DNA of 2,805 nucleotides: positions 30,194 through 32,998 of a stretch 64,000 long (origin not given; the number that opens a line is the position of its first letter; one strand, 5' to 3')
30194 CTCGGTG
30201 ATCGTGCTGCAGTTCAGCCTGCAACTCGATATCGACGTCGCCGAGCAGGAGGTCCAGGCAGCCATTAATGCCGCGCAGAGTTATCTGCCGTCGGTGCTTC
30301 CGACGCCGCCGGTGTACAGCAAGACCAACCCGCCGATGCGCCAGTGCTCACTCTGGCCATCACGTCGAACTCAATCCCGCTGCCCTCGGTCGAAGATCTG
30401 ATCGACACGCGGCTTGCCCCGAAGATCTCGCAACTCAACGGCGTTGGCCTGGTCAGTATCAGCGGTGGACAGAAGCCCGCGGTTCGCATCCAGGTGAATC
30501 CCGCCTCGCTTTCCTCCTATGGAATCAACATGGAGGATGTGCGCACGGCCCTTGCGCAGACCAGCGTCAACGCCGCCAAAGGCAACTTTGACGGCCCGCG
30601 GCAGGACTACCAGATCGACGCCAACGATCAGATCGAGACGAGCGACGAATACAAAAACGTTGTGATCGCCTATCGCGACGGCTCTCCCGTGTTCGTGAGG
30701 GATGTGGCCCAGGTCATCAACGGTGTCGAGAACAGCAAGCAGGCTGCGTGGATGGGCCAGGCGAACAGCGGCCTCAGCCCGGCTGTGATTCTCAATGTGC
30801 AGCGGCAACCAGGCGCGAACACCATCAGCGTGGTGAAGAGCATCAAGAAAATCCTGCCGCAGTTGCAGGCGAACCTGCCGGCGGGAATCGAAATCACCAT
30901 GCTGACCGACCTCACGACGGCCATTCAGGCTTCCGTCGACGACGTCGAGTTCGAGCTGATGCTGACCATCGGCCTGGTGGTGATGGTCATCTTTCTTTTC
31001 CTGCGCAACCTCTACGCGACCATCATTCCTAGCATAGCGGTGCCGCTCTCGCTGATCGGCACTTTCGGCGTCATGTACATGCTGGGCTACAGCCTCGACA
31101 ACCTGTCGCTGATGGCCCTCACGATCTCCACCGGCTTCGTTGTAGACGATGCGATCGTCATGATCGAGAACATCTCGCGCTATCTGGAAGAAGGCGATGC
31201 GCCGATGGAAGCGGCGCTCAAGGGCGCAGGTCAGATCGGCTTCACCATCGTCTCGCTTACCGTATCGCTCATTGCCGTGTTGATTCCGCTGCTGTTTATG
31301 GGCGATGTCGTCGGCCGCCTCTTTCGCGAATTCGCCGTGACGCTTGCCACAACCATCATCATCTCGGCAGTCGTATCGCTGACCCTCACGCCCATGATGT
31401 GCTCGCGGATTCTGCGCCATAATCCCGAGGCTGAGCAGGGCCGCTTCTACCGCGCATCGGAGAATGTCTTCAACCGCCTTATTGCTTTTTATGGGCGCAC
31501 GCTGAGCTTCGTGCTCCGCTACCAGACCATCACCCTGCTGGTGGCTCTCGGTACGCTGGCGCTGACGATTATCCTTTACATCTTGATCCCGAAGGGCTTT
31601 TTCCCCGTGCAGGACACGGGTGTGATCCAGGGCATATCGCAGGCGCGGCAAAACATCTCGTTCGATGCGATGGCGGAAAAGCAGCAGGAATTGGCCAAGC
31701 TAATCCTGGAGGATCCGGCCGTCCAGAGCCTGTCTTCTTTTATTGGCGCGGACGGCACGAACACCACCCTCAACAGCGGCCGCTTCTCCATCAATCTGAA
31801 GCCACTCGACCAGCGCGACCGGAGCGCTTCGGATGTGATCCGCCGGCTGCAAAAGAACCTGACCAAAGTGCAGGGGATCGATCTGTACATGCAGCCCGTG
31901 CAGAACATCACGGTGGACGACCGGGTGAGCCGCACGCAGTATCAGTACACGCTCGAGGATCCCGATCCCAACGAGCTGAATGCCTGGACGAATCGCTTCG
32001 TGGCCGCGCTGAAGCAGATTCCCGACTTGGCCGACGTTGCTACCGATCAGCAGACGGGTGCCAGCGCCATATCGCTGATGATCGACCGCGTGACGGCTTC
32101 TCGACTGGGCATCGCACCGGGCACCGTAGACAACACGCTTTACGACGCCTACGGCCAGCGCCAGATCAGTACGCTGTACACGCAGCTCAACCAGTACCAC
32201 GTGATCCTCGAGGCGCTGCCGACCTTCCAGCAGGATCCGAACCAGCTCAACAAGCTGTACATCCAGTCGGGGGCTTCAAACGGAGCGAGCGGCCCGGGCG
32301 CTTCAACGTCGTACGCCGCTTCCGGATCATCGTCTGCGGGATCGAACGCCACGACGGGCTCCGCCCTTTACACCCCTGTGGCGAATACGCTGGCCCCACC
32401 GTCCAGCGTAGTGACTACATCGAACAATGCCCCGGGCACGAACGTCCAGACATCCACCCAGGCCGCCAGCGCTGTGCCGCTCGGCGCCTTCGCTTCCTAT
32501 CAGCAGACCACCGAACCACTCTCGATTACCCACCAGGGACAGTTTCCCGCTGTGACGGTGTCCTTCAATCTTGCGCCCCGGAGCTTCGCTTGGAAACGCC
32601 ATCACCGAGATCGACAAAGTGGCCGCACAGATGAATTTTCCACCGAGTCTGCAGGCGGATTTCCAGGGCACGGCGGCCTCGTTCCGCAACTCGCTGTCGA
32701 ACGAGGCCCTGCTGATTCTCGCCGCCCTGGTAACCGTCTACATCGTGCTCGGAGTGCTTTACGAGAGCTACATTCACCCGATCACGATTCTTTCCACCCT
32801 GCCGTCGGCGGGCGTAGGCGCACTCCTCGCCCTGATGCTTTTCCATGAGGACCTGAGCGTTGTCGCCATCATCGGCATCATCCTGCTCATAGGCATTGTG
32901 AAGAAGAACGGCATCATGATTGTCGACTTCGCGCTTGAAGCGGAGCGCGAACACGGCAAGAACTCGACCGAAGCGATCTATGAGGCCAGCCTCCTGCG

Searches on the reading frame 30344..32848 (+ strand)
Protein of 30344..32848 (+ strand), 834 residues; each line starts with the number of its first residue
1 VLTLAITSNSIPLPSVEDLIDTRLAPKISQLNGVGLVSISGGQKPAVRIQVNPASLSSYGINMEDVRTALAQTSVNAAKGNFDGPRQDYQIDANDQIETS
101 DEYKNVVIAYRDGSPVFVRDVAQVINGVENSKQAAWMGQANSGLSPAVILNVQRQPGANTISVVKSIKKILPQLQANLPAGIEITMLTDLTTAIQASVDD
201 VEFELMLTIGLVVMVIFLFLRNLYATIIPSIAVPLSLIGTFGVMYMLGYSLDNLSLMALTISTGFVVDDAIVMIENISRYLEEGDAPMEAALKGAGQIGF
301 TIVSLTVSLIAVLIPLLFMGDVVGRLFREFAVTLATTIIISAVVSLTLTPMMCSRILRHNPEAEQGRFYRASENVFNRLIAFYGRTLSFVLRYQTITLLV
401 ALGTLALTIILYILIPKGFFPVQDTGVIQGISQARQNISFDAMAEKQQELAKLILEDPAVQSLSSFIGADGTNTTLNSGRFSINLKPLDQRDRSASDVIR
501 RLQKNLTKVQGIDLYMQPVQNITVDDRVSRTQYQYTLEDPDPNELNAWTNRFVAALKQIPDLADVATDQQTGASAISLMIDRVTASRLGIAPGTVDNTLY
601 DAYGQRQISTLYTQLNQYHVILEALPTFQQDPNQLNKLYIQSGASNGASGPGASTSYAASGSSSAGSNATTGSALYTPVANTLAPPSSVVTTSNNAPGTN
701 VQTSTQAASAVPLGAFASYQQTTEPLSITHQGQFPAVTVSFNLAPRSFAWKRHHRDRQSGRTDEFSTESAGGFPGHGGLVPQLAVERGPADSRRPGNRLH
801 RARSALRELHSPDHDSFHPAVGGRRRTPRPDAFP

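Call 80: search_protein_families(library=pfam, proteins=[window:30344-32848:+], max_evalue=0.0001)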
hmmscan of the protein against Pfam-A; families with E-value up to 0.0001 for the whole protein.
window:30344-32848:+ (834 aa): 2 families
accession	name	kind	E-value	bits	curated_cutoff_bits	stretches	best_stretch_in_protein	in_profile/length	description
PF00873.25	ACR_tran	-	4e-191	637.7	28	1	2-642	137-782/1021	AcrB/AcrD/AcrF family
PF03176.21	MMPL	-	4.9e-11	42.6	20.5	1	122-359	65-305/333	MMPL family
